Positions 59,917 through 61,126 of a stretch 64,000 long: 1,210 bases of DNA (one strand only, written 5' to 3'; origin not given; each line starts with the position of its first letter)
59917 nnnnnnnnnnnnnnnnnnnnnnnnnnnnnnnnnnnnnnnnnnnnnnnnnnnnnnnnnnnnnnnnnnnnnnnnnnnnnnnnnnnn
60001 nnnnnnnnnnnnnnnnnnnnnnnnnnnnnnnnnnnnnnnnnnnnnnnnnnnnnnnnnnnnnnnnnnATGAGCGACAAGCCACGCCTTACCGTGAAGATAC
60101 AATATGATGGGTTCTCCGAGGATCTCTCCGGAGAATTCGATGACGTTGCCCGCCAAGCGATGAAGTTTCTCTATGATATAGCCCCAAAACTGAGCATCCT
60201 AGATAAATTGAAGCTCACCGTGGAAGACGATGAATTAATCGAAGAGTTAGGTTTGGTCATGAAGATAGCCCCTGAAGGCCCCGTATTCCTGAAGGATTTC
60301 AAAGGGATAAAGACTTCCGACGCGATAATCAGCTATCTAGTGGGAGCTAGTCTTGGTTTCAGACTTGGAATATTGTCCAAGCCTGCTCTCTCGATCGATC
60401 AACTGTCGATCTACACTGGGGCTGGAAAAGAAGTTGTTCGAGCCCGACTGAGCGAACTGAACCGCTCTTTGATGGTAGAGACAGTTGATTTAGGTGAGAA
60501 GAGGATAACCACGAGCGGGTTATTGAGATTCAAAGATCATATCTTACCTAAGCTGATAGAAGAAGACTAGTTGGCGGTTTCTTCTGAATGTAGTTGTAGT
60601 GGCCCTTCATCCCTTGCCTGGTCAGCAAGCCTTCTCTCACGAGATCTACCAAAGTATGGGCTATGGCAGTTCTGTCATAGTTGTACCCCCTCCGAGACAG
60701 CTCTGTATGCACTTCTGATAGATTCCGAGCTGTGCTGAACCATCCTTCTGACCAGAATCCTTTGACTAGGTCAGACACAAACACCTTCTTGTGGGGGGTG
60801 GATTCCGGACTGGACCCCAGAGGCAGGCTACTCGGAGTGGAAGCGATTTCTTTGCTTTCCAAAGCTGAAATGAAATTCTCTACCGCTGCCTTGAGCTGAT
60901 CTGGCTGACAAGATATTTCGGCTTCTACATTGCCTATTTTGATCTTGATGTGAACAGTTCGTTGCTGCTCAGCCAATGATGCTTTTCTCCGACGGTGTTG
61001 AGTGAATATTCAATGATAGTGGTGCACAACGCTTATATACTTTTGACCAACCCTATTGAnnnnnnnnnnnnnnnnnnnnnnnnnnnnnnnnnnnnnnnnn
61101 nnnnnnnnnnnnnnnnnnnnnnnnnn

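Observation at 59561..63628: Island of three paralogous winged-helix proteins plus a stand-alone NurA-like nuclease and HerA-like ATPase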

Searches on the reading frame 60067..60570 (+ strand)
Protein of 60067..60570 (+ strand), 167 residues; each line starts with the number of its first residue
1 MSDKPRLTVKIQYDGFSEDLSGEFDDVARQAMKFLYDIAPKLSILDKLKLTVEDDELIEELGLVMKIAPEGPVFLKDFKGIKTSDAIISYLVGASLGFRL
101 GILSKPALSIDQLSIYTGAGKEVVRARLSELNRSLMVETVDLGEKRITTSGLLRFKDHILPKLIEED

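Call 3: search_protein_families(library=pfam, proteins=[window:60067-60570:+], max_evalue=1)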
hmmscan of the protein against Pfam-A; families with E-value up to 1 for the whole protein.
window:60067-60570:+ (167 aa): 0 families

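Call 4: search_protein_families(library=padloc, proteins=[window:60067-60570:+], max_evalue=1)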
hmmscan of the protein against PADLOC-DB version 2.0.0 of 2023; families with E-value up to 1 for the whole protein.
window:60067-60570:+ (167 aa): 0 families

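Call 5: search_protein_families(library=ncbifam, proteins=[window:60067-60570:+], max_evalue=1)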
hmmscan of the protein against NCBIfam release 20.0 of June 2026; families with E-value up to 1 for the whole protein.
window:60067-60570:+ (167 aa): 1 family
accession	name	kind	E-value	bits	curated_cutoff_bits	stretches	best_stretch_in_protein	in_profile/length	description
NF011184.0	PRK14590.1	equivalog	0.091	12.3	189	1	46-99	37-89/176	16S rRNA-processing protein RimM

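Call 85: search_protein_families(library=phrogs, proteins=[window:60067-60570:+], max_evalue=0.01)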
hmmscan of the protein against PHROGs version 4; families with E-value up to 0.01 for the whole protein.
window:60067-60570:+ (167 aa): 0 families

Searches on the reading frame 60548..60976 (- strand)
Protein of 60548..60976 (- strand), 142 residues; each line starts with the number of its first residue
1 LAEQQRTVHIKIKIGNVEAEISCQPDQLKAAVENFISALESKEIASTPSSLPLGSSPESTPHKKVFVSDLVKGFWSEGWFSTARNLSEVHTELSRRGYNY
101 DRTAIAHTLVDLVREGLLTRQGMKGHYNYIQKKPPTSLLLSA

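Call 3: search_protein_families(library=pfam, proteins=[window:60548-60976:-], max_evalue=1)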
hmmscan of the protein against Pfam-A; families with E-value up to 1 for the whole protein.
window:60548-60976:- (142 aa): 4 families
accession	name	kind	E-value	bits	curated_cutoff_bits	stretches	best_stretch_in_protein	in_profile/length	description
PF03965.22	Penicillinase_R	-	0.028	15.2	22.6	1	82-129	16-62/115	Penicillinase repressor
PF00392.27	GntR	-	0.075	13.1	27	1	98-126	34-62/64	Bacterial regulatory proteins, gntR family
PF02334.22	RTP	-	0.097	13.6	26.7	1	84-124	27-67/113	Replication terminator protein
PF08461.16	HTH_12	-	0.13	12.6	21.4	1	88-125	18-55/66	Ribonuclease R winged-helix domain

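Call 4: search_protein_families(library=padloc, proteins=[window:60548-60976:-], max_evalue=1)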
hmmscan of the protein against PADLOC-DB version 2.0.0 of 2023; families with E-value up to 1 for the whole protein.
window:60548-60976:- (142 aa): 0 families

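Call 5: search_protein_families(library=ncbifam, proteins=[window:60548-60976:-], max_evalue=1)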
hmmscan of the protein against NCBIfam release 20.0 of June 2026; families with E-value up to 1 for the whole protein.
window:60548-60976:- (142 aa): 2 families
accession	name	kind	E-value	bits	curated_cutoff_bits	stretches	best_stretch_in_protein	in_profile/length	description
NF008491.0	PRK11402.1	subfamily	0.0014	18.2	269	1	80-132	29-79/243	GntR family transcriptional regulator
NF050009.1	TA_VapB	equivalog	0.2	12.2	60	1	20-48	4-32/65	type II toxin-antitoxin system VapB family antitoxin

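Call 30: find_homologous_proteins(query=window:60548-60976:-)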
Query window:60548-60976:- (142 aa): 139 proteins with E <= 0.001 among 155 candidates; the best 120 are listed.
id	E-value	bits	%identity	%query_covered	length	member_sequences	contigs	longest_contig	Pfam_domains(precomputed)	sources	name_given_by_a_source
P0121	1.0e-84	299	96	100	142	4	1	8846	-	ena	-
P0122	7.4e-80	283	92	99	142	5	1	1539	-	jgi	jgi:hypothetical protein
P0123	3.5e-71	255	88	96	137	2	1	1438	-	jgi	-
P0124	3.6e-60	220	76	95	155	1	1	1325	-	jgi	jgi:hypothetical protein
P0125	5.1e-56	206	72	95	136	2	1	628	-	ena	-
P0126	2.8e-54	201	72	95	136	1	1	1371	-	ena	-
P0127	2.2e-53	198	70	95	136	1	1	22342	-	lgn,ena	-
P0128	4.5e-39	151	54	91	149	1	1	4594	-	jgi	-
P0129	3.0e-34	136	48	95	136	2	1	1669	-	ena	-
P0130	3.9e-34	135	53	95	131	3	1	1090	-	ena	-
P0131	4.6e-34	135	50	90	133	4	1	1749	-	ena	-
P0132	5.6e-32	128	50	91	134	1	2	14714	-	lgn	-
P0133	1.8e-31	127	50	90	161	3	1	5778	-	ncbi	-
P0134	1.9e-31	127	51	94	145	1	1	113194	-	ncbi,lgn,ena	-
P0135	4.2e-31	126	48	90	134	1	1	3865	-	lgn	-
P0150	8.8e-29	118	45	96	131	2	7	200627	-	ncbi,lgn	ncbi:MAG: hypothetical protein QW372_01520 [Nitrososphaerales archaeon]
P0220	7.4e-25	105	43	97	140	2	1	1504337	-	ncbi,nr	ncbi:MAG: hypothetical protein HY247_01420 [archaeon]|nr:MAG: hypothetical protein HY247_01420 [arch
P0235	3.2e-24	103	47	92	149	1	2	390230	-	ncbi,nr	ncbi:MAG: hypothetical protein OK438_01905 [Thaumarchaeota archaeon]|nr:hypothetical protein [Nitros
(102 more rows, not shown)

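Call 31: find_encoding_contigs(protein=P0150, flank=7000, max_places=2)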
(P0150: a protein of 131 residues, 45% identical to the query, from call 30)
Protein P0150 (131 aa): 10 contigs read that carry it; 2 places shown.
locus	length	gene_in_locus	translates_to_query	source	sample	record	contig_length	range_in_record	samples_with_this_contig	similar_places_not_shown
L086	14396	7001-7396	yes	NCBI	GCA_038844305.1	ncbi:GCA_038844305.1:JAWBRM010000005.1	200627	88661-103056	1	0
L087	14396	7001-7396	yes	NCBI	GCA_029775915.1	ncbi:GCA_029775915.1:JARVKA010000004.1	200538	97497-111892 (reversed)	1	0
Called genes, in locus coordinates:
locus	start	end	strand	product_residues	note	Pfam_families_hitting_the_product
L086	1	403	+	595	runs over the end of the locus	PF04068:Fer4_RLI, PF12837:Fer4_6 (faint), PF13237:Fer4_10 (faint), PF00037:Fer4 (weak), PF02463:SMC_N (faint), PF00005:ABC_tran, PF13304:AAA_21 (faint), PF00005:ABC_tran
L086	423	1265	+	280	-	PF13847:Methyltransf_31 (faint), PF25133:TYW2_N_2, PF02475:TRM5-TYW2_MTfase, PF09445:Methyltransf_15 (weak)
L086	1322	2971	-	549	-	PF04675:DNA_ligase_A_N, PF01068:DNA_ligase_A_M, PF04679:DNA_ligase_A_C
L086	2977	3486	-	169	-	PF13420:Acetyltransf_4 (weak), PF13673:Acetyltransf_10, PF00583:Acetyltransf_1, PF13508:Acetyltransf_7, PF08445:FR47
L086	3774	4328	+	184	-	PF01814:Hemerythrin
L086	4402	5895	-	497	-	PF01935:DUF87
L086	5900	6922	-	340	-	PF09376:NurA (weak)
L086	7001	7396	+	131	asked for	-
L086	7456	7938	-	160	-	-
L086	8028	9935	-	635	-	PF02934:GatB_N, PF02938:GAD, PF02637:GatB_Yqey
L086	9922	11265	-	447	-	PF18195:GatD_N, PF00710:Asparaginase, PF17763:Asparaginase_C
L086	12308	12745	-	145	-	-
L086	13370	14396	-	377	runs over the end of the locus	-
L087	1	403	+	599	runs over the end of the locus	PF04068:Fer4_RLI, PF12837:Fer4_6 (faint), PF13237:Fer4_10 (faint), PF00037:Fer4 (weak), PF02463:SMC_N (faint), PF00005:ABC_tran, PF13304:AAA_21 (faint), PF00005:ABC_tran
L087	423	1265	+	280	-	PF13847:Methyltransf_31 (faint), PF25133:TYW2_N_2, PF02475:TRM5-TYW2_MTfase, PF09445:Methyltransf_15 (weak)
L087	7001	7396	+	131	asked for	-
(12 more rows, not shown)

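Call 32: find_encoding_contigs(protein=P0220, flank=7000, max_places=2)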
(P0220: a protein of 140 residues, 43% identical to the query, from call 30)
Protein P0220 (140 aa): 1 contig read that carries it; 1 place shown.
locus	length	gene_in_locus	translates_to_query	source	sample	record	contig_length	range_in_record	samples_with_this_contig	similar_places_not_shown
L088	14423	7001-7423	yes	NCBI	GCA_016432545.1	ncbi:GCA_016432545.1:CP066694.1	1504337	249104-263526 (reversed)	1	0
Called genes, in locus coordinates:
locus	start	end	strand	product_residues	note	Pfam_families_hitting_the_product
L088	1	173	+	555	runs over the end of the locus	PF00437:T2SSE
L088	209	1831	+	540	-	PF00482:T2SSF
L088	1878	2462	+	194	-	-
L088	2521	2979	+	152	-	-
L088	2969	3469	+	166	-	-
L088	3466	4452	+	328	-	-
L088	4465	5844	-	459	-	PF01935:DUF87, PF13401:AAA_22 (faint)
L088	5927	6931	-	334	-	-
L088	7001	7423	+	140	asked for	-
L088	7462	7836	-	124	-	PF14947:HTH_45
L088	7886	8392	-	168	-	-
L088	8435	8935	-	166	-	-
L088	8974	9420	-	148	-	PF13404:HTH_AsnC-type, PF13412:HTH_24, PF08279:HTH_11 (weak), PF01037:AsnC_trans_reg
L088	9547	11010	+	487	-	PF03951:Gln-synt_N, PF00120:Gln-synt_C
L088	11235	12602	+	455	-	-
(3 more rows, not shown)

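Call 33: find_encoding_contigs(protein=P0235, flank=7000, max_places=2)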
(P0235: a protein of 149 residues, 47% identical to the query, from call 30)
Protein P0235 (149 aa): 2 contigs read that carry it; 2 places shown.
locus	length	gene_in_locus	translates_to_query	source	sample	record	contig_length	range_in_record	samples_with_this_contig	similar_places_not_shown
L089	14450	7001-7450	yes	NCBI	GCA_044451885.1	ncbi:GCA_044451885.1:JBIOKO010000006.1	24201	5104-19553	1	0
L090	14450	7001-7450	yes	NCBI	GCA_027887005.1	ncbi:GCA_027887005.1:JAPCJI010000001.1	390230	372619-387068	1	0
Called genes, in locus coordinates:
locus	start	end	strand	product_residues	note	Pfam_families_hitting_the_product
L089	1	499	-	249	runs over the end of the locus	PF01996:F420_ligase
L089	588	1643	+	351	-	PF01883:FeS_assembly_P, PF02374:ArsA_ATPase (faint), PF09140:MipZ (weak), PF10609:ParA, PF13614:AAA_31, PF01656:CbiA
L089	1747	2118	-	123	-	PF01042:Ribonuc_L-PSP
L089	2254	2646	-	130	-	-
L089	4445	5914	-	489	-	PF01935:DUF87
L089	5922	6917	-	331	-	-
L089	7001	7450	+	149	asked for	-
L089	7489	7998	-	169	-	-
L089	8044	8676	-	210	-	-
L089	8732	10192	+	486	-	PF03951:Gln-synt_N, PF00120:Gln-synt_C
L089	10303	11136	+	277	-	PF02830:V4R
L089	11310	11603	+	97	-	PF01938:TRAM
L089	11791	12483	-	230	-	-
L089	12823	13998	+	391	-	-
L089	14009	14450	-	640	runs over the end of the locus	PF02934:GatB_N, PF02938:GAD (weak), PF02637:GatB_Yqey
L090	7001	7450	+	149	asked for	-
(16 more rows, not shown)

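Call 45: predict_structure(alignment_id=A2)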
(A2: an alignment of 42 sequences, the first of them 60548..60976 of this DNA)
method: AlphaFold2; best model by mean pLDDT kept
length: 142 residues; sequences in the alignment: 42
mean_pLDDT: 67.0   pTM: 0.44
mean pLDDT of the five models: 67.0, 66.0, 63.3, 62.9, 62.1
residues with pLDDT >= 90: 4; 70-90: 63; 50-70: 40; < 50: 35
segments of 3 or more residues with pLDDT < 50: 1-5, 42-62, 138-142
pLDDT, mean of each block of 10 residues (from residue 1): 47 54 63 65 39 37 68 84 87 86 89 86 83 56 36
secondary structure, 60 per line:
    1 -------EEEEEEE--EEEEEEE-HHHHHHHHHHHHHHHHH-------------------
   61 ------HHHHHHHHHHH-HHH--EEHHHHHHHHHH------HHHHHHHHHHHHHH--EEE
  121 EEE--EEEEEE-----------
elements in order: E8-14 E17-23 H25-41 H67-77 H86-95 H102-115 E118-123 E126-131

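Call 50: search_solved_structures(query=A2, max_evalue=5)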
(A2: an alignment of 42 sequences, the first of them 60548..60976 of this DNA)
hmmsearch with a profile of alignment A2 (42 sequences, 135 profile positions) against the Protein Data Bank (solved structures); distinct sequences matched with E-value up to 5: 2.
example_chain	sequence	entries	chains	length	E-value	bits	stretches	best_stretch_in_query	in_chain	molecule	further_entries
9ukw_A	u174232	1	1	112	0.19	14.8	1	7-60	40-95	A339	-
7bqq_A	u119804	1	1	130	0.33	14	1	25-77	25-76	Gogy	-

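Call 52: fold_search(model_id=the predicted structure, library=pdb)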
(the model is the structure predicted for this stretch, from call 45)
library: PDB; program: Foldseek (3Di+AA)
matches with E <= 10: 981; with E <= 0.001: 0
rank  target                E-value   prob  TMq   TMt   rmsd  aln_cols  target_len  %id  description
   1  4lmy_A                2.0e-02  1.00  0.40  0.39  10.4       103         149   14  Structure of GAS PerR-Zn-Zn (released 2014-04-02)
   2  2o03                  2.4e-02  1.00  0.38  0.42   3.8        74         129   23  Crystal structure of FurB from M. tuberculosis- a Zinc uptake regulator (released 2007-02-13)
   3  2mh2_MODEL_1_A        2.6e-02  1.00  0.40  0.81   2.0        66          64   14  Structural insights into the DNA recognition and protein interaction domains reveal fundamental homologous DNA (released 2014-04-16)
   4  1p6r_MODEL_1_A        3.1e-02  1.00  0.37  0.59   2.7        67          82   21  Solution structure of the DNA binding domain of the repressor BlaI. (released 2003-12-09)
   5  6h1c_A                3.4e-02  1.00  0.43  0.46   2.3        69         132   13  Structure of Ferric uptake regulator from Pseudomonas aeruginosa with manganese. (released 2019-07-31)
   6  3mwm_B                4.7e-02  1.00  0.39  0.44   2.7        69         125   19  Graded expression of zinc-responsive genes through two regulatory zinc-binding sites in Zur (released 2011-03-16)
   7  2w57_A                5.9e-02  1.00  0.43  0.46   2.2        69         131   12  Crystal structure of the Vibrio cholerae ferric uptake regulator (Fur) reveals structural rearrangement of the DNA-bin (released 2009-01-20)
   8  4ejo_A                6.3e-02  0.99  0.38  0.48  11.3       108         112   10  Crystal structure of padr family transcriptional regulator from Eggerthella lenta DSM 2243 (released 2012-04-25)
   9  3mwm_A                6.7e-02  1.00  0.40  0.44   2.9        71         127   18  Graded expression of zinc-responsive genes through two regulatory zinc-binding sites in Zur (released 2011-03-16)
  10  6h1c_B                7.1e-02  1.00  0.43  0.45   3.1        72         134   14  Structure of Ferric uptake regulator from Pseudomonas aeruginosa with manganese. (released 2019-07-31)
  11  1mzb                  7.5e-02  1.00  0.35  0.37   2.9        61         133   15  Ferric uptake regulator (released 2003-10-07)
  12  6o8n_A                7.5e-02  0.99  0.36  0.51  10.2       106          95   14  Crystal Structure of C9S tetrasulfide state of Sulfide-responsive transcriptional repressor (SqrR) from Rhodobacter ca (released 2020-04-01)
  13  2dk8_MODEL_1_A        8.0e-02  0.99  0.38  0.60   9.4        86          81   19  Solution structure of rpc34 subunit in RNA polymerase III from mouse (released 2006-10-06)
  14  3cuo_D                8.0e-02  0.96  0.33  0.47  10.8       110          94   17  Crystal structure of the predicted DNA-binding transcriptional regulator from E. coli (released 2008-06-17)
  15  4i7h_B                8.5e-02  0.99  0.39  0.37  10.4       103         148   14  Structural basis for peroxide sensing and gene regulation by PerR from Streptococcus pyogenes (released 2013-05-08)
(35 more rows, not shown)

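Call 85: search_protein_families(library=phrogs, proteins=[window:60548-60976:-], max_evalue=0.01)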
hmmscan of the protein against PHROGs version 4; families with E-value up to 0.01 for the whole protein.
window:60548-60976:- (142 aa): 0 families
